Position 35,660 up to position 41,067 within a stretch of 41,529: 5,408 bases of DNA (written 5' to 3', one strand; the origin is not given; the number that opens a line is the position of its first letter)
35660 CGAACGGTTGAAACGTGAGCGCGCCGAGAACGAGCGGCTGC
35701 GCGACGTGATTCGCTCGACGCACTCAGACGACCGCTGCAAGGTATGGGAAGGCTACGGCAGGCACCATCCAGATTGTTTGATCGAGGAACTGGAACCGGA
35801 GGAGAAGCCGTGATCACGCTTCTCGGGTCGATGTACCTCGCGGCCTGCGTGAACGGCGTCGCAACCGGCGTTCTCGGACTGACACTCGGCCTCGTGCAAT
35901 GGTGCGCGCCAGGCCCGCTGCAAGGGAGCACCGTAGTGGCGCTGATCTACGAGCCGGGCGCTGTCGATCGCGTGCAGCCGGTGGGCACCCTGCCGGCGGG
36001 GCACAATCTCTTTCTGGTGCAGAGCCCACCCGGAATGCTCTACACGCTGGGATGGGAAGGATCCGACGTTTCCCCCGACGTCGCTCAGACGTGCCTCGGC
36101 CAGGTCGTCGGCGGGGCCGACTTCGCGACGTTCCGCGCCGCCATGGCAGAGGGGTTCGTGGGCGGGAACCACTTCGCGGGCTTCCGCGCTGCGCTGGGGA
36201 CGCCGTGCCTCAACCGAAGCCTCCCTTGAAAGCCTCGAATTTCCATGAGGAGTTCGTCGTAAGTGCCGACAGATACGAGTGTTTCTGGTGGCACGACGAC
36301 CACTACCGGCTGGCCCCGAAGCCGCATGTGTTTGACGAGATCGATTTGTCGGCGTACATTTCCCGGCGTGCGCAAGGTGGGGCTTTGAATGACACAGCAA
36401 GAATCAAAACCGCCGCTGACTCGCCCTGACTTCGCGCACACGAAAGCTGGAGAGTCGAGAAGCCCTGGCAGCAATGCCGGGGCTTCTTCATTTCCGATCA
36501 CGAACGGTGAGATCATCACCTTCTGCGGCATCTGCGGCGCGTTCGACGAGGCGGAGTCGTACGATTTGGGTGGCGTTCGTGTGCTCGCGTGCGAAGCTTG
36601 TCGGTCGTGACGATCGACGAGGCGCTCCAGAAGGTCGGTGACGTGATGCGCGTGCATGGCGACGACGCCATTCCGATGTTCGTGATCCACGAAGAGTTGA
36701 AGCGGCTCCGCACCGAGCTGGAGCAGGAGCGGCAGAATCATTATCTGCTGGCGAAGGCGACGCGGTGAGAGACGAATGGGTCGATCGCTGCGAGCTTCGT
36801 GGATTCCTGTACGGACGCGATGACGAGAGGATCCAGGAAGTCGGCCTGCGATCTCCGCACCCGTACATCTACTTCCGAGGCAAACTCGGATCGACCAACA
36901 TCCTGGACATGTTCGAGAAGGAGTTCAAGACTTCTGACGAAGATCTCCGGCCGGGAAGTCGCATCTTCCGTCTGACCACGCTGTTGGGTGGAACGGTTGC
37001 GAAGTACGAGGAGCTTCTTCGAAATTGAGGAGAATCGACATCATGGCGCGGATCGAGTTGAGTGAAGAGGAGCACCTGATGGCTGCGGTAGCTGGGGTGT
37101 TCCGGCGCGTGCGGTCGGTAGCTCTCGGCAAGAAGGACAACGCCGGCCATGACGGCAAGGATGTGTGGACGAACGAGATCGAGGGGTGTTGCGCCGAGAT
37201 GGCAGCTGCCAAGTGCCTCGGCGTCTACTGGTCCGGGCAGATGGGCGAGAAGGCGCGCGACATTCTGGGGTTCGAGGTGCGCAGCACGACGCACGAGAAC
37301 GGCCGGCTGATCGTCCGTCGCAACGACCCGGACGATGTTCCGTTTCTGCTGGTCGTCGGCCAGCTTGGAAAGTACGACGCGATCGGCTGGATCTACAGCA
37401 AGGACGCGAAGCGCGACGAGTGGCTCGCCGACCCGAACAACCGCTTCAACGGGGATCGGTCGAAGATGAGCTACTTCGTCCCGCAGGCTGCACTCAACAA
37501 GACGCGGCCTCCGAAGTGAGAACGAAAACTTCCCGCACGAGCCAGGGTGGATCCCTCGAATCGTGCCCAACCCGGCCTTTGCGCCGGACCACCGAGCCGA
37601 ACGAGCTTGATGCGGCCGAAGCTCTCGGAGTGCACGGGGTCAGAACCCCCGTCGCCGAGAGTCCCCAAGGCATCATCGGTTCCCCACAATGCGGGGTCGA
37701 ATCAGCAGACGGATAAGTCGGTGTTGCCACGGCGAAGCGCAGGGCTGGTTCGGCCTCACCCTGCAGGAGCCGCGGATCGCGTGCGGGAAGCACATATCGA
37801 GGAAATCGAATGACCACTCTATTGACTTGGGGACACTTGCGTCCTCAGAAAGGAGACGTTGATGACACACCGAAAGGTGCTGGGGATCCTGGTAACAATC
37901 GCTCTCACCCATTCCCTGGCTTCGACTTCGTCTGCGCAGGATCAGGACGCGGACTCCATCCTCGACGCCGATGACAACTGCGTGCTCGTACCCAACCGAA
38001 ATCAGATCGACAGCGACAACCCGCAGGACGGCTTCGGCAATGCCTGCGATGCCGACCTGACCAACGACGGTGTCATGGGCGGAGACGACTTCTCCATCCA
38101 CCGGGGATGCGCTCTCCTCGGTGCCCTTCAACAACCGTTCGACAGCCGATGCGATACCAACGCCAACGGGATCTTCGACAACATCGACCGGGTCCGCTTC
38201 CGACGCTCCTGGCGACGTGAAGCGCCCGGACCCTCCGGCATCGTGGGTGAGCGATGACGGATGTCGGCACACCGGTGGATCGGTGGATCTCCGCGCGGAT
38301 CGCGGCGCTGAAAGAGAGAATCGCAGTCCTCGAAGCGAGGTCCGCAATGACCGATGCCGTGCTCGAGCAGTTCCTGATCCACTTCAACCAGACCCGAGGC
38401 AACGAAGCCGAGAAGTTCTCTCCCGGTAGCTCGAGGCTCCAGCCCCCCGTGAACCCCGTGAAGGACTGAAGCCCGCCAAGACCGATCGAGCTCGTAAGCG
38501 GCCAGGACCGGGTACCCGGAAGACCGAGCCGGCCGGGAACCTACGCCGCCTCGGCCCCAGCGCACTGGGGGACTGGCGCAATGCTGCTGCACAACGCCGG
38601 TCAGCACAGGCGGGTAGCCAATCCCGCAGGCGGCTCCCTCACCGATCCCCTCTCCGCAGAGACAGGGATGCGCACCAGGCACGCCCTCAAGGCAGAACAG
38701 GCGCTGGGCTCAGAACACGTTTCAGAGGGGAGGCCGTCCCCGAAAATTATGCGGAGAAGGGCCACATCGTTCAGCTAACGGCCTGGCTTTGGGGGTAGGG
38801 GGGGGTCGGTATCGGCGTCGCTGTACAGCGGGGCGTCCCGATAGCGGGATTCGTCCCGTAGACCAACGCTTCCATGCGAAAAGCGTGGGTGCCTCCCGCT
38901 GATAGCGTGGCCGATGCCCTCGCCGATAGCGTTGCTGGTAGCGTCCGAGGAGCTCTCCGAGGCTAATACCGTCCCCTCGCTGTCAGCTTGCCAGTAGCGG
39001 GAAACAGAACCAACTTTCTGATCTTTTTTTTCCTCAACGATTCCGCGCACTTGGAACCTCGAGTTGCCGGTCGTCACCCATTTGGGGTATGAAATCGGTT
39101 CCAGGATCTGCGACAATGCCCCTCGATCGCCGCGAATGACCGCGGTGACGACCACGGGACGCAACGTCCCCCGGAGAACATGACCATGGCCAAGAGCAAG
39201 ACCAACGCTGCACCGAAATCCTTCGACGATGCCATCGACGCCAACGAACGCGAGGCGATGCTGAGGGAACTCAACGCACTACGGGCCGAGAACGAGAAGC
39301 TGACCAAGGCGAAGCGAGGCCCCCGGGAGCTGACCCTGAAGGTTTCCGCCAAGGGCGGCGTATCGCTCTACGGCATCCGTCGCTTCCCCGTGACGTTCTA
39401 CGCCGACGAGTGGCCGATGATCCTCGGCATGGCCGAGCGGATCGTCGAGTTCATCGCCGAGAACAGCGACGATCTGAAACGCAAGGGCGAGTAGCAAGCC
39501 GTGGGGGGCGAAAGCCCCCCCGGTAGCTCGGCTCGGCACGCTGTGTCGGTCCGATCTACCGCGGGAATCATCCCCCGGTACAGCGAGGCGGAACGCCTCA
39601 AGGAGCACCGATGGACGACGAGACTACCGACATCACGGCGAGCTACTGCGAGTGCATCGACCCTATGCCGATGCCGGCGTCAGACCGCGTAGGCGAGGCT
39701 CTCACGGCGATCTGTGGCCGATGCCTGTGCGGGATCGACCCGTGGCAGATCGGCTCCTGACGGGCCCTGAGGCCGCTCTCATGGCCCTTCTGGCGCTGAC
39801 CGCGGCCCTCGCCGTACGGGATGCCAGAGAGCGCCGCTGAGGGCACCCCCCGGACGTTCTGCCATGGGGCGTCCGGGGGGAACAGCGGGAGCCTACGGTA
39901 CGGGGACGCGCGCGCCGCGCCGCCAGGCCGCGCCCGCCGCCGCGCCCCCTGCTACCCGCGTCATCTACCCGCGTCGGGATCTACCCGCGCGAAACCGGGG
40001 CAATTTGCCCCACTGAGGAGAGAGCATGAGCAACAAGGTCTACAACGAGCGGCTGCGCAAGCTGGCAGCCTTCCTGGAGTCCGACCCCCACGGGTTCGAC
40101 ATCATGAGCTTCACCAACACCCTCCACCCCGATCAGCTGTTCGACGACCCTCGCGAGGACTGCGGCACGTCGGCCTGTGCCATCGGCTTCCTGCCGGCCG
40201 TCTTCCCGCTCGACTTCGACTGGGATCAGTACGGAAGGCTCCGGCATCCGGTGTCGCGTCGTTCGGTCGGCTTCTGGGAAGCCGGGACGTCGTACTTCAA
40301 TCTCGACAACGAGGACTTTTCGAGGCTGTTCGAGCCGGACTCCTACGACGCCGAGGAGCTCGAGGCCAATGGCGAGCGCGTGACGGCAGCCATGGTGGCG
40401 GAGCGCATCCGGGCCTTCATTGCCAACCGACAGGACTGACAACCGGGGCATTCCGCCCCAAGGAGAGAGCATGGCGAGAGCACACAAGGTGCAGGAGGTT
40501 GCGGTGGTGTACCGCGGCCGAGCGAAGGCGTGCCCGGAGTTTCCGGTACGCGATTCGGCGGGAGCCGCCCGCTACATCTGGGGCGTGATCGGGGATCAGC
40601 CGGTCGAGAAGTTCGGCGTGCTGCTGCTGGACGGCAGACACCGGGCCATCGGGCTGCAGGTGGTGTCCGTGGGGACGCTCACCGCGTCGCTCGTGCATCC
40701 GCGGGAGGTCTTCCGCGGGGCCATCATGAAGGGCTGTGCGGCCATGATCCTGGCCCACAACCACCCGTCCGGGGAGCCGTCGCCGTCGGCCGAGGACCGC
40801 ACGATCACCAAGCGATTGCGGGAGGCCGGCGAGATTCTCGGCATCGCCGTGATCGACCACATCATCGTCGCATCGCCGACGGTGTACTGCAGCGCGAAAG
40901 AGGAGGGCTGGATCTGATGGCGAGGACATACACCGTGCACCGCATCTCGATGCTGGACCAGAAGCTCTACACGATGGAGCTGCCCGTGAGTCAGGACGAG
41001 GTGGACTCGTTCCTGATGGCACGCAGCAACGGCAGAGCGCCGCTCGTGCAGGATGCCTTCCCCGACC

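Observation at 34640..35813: Conserved 16-23-nt gene-junction cassette repeated four times (five with a degenerate copy)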

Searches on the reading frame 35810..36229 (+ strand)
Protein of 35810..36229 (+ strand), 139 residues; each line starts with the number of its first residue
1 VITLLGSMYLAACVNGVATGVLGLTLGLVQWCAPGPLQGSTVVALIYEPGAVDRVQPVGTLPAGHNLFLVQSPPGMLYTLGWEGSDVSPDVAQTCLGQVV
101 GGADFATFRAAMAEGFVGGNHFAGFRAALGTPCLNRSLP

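Call 9: search_protein_families(library=pfam, proteins=[window:35810-36229:+], max_evalue=0.1)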
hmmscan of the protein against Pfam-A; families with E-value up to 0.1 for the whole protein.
window:35810-36229:+ (139 aa): 0 families

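Call 10: search_protein_families(library=phrogs, proteins=[window:35810-36229:+], max_evalue=0.1)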
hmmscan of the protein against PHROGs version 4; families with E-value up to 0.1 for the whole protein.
window:35810-36229:+ (139 aa): 0 families

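Call 27: find_homologous_proteins(query=A1, max_evalue=0.001)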
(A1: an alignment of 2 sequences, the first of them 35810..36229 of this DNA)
Query A1 (2 sequences) (139 aa, profile of the alignment): 2 proteins with E <= 0.001 among 276 candidates.
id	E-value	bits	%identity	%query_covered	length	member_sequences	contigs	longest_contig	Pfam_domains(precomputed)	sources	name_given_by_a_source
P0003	4.7e-79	281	44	100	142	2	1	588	-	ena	-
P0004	8.0e-68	245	100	95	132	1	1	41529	-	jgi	-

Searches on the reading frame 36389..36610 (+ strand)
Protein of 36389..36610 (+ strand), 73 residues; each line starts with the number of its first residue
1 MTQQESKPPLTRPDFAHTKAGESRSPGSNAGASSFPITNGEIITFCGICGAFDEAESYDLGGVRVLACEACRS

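Call 9: search_protein_families(library=pfam, proteins=[window:36389-36610:+], max_evalue=0.1)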
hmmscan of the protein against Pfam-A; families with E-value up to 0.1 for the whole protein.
window:36389-36610:+ (73 aa): 0 families

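Call 10: search_protein_families(library=phrogs, proteins=[window:36389-36610:+], max_evalue=0.1)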
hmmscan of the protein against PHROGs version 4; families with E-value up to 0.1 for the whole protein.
window:36389-36610:+ (73 aa): 1 family
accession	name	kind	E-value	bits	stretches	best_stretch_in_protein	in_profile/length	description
phrog_21057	-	unknown function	0.092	13.7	0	35-51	16-32/72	-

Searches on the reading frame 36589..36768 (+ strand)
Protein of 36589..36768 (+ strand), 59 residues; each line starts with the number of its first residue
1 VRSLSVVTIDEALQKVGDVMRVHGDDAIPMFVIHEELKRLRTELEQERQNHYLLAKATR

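Call 9: search_protein_families(library=pfam, proteins=[window:36589-36768:+], max_evalue=0.1)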
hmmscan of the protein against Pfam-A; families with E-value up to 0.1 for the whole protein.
window:36589-36768:+ (59 aa): 1 family
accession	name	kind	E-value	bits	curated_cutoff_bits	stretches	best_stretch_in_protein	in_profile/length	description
PF14978.11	MRP-63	-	0.073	14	27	1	28-56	11-39/92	Mitochondrial ribosome protein 63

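Call 10: search_protein_families(library=phrogs, proteins=[window:36589-36768:+], max_evalue=0.1)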
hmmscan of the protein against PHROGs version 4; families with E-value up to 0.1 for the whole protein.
window:36589-36768:+ (59 aa): 0 families

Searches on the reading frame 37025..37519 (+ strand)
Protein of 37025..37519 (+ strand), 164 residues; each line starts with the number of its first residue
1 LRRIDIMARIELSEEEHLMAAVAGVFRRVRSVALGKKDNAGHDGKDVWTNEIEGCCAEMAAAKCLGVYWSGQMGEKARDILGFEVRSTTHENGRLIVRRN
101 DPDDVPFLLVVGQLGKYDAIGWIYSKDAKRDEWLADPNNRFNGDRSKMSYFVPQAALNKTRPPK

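Call 9: search_protein_families(library=pfam, proteins=[window:37025-37519:+], max_evalue=0.1)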
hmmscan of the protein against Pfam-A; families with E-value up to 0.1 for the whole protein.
window:37025-37519:+ (164 aa): 0 families

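Call 10: search_protein_families(library=phrogs, proteins=[window:37025-37519:+], max_evalue=0.1)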
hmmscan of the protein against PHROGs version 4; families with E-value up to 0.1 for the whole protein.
window:37025-37519:+ (164 aa): 1 family
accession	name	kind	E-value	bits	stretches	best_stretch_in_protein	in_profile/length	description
phrog_18407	-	unknown function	2.6e-21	77.3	1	7-160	1-155/162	-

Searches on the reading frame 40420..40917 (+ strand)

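Call 52: search_protein_families(library=phrogs, proteins=[window:40420-40917:+], max_evalue=0.001)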
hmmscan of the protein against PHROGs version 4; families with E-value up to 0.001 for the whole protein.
window:40420-40917:+ (165 aa): 1 family
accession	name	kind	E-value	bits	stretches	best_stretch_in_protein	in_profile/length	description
phrog_10276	-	DNA, RNA and nucleotide metabolism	1.5e-34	120.2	1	20-162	7-151/153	DNA repair protein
